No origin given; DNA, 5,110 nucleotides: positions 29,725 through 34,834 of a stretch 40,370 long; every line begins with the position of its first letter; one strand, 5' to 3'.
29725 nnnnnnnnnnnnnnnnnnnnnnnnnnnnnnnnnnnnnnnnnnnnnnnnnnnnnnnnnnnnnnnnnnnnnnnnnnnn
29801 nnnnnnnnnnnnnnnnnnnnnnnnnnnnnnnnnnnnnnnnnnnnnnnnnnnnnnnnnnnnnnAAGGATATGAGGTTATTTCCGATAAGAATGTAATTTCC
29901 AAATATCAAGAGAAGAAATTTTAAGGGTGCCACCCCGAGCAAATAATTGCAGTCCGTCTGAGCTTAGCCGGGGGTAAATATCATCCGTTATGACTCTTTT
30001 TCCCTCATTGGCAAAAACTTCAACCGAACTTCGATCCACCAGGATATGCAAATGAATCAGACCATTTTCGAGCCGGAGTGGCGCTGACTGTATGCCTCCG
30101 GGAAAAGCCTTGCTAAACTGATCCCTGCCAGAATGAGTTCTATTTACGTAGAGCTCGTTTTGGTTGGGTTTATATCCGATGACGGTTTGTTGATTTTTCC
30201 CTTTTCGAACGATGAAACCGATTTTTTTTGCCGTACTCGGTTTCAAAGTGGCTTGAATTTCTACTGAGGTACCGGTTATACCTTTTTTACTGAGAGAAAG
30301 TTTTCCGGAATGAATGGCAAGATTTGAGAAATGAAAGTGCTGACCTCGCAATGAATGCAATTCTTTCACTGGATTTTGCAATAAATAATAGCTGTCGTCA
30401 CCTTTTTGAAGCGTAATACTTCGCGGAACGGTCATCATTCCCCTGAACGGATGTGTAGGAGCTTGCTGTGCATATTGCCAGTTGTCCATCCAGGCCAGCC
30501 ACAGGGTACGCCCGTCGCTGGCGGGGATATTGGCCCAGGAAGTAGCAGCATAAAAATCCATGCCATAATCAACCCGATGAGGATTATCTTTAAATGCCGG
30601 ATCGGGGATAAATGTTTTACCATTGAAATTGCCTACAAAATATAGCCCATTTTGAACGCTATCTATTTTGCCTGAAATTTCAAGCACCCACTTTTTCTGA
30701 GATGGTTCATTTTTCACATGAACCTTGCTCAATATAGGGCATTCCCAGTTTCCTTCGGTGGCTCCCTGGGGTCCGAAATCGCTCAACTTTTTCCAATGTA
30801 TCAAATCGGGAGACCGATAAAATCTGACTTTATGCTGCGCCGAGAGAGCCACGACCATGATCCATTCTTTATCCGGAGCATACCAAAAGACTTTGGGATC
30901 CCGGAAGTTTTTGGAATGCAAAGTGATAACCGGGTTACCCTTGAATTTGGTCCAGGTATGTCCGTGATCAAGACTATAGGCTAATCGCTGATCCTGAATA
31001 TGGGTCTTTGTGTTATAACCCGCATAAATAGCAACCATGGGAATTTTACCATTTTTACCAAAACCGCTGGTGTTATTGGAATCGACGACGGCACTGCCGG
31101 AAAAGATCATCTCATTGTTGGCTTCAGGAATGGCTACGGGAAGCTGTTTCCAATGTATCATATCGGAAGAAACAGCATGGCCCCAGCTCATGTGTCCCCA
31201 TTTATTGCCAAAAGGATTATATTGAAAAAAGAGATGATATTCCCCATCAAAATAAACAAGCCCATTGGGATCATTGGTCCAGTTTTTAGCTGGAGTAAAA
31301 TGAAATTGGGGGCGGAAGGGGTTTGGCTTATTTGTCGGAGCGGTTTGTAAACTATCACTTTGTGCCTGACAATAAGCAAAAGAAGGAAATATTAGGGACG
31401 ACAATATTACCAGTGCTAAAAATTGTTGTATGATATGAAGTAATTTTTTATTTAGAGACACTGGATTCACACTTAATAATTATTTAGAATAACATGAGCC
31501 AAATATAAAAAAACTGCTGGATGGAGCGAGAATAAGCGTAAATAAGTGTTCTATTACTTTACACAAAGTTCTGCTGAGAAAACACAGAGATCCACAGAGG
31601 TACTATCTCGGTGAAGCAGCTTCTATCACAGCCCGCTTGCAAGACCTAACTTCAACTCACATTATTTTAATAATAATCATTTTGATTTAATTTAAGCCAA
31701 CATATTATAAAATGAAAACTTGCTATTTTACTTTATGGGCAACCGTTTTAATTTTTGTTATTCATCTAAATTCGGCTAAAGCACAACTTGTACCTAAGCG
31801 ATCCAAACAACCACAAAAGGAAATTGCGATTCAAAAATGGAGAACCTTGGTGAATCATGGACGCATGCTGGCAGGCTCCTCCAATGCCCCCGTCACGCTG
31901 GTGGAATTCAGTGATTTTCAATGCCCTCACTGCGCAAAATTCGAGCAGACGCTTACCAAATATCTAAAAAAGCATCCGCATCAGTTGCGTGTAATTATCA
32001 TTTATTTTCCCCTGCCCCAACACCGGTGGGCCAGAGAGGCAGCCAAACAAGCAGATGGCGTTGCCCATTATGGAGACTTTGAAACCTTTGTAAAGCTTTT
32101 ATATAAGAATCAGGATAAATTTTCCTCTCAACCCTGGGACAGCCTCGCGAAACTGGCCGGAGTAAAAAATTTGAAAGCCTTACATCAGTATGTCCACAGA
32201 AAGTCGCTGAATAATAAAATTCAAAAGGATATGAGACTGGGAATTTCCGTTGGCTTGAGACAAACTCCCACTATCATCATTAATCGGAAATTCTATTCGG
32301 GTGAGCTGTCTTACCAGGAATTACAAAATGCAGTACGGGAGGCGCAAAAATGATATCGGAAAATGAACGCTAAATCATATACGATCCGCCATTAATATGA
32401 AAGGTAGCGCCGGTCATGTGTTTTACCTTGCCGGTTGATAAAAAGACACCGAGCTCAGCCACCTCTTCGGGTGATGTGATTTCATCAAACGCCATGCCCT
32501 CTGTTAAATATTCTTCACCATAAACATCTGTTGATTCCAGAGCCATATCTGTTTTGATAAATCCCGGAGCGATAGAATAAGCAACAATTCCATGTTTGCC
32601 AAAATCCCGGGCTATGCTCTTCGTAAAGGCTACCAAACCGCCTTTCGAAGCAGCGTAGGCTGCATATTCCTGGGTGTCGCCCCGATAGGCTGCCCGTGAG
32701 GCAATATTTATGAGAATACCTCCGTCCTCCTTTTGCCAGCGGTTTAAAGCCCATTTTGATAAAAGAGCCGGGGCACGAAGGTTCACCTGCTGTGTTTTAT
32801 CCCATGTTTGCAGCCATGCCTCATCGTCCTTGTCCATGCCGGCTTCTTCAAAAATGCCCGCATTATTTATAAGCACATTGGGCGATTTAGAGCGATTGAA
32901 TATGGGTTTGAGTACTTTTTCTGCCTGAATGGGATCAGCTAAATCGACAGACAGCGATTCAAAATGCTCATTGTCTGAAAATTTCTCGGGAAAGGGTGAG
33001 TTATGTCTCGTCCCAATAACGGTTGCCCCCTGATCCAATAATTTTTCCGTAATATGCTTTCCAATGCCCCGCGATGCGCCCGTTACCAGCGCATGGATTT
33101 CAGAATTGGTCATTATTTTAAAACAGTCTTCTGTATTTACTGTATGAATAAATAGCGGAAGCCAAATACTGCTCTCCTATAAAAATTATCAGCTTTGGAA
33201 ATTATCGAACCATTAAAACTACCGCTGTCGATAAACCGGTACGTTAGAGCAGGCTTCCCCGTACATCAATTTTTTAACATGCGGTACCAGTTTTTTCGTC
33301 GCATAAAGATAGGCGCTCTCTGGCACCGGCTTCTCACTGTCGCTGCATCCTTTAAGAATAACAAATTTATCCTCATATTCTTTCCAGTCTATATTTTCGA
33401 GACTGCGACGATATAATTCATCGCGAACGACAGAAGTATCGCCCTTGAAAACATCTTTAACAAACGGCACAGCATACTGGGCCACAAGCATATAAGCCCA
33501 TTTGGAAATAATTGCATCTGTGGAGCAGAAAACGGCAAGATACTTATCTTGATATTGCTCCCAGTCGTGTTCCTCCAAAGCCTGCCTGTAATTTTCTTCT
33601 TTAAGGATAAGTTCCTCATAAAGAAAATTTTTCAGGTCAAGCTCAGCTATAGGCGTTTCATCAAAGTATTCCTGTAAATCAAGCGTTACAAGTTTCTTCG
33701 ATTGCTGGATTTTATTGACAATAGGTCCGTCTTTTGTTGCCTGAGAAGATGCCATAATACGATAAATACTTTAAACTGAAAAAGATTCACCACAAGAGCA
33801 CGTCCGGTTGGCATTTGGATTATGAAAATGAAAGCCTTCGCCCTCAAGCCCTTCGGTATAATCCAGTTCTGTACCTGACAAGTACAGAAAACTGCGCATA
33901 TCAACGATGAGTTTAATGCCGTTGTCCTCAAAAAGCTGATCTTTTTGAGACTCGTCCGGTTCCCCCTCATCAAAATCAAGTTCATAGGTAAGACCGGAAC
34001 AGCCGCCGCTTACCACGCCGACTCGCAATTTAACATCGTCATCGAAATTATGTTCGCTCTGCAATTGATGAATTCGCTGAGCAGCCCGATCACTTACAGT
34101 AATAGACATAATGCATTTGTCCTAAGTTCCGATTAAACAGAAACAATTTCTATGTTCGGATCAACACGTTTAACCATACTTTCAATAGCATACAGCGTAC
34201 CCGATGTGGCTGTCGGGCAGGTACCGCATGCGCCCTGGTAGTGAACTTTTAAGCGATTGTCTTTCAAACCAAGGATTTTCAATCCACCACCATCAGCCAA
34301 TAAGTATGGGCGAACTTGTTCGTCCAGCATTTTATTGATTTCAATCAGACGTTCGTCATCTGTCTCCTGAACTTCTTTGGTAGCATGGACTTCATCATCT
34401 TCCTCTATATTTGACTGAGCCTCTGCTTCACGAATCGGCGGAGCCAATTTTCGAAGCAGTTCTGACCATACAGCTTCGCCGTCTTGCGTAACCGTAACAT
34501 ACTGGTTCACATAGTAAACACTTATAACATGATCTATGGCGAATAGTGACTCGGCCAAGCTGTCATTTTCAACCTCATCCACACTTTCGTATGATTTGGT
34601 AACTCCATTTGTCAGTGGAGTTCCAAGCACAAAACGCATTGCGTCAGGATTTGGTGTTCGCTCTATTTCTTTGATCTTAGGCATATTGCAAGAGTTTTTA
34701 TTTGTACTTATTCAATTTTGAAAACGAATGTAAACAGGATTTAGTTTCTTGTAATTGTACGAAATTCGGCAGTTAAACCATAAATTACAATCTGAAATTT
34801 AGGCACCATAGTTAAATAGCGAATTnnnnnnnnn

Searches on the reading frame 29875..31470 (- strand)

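Call 4: search_protein_families(library=pfam, proteins=[window:29875-31470:-])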
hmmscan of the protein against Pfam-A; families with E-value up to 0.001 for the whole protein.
window:29875-31470:- (531 aa): 2 families
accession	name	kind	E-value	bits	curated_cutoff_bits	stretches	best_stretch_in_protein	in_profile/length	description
PF00251.26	Glyco_hydro_32N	-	1.6e-91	307.5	22.1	1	57-367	1-307/307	Glycosyl hydrolases family 32 N-terminal domain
PF08244.19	Glyco_hydro_32C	-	8.2e-41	140.1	21.9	1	370-525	1-158/158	Glycosyl hydrolases family 32 C terminal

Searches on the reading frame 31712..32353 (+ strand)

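Call 20: search_protein_families(library=pfam, proteins=[window:31712-32353:+])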
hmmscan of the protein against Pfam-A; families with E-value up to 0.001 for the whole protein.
window:31712-32353:+ (213 aa): 3 families
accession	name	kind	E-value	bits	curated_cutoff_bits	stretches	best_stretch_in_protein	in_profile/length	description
PF13462.12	Thioredoxin_4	-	3.7e-27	96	23.2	1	50-208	4-163/165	Thioredoxin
PF01323.26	DSBA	-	6.2e-14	52.7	25.6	2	62-104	1-42/191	DSBA-like thioredoxin domain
PF13098.12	Thioredoxin_2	-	4.9e-05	24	27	1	61-203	7-99/104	Thioredoxin-like domain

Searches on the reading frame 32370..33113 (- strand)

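Call 20: search_protein_families(library=pfam, proteins=[window:32370-33113:-])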
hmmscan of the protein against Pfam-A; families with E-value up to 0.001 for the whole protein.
window:32370-33113:- (247 aa): 5 families
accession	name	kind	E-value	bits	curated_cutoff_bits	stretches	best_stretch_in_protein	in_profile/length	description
PF13561.12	adh_short_C2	-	6.3e-39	134.4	27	1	12-243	1-234/236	Enoyl-(Acyl carrier protein) reductase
PF00106.31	adh_short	-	9.5e-38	130.1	26.6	1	7-194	2-190/195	short chain dehydrogenase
PF01370.27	Epimerase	-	1.8e-05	24.7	20.9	1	8-69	1-61/240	NAD dependent epimerase/dehydratase family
PF08659.16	KR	-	2.9e-05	24.5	22.6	1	9-185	4-177/180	KR domain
PF13460.12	NAD_binding_10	-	0.00072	19.9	27.2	0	12-69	1-59/184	NAD(P)H-binding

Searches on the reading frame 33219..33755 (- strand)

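Call 20: search_protein_families(library=pfam, proteins=[window:33219-33755:-])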
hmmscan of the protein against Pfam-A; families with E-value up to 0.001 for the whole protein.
window:33219-33755:- (178 aa): 1 family
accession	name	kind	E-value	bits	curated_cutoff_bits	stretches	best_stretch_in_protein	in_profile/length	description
PF10652.14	DUF2480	-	7.1e-63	211.8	25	1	12-177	3-165/165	Protein of unknown function (DUF2480)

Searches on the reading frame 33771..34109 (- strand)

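Call 20: search_protein_families(library=pfam, proteins=[window:33771-34109:-])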
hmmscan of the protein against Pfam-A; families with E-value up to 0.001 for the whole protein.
window:33771-34109:- (112 aa): 1 family
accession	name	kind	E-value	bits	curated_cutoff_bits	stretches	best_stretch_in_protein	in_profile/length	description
PF01521.26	Fe-S_biosyn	-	1.9e-19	70.3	26.3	1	1-107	1-109/110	Iron-sulphur cluster biosynthesis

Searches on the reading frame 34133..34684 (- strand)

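Call 20: search_protein_families(library=pfam, proteins=[window:34133-34684:-])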
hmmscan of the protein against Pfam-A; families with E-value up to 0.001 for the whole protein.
window:34133-34684:- (183 aa): 2 families
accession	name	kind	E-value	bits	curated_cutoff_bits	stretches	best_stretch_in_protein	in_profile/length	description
PF08712.16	Nfu_N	-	2.1e-19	69.8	27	1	7-86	3-83/88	Scaffold protein Nfu/NifU N terminal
PF01106.22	NifU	-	1.8e-17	63.7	27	1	116-181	1-66/67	NifU-like domain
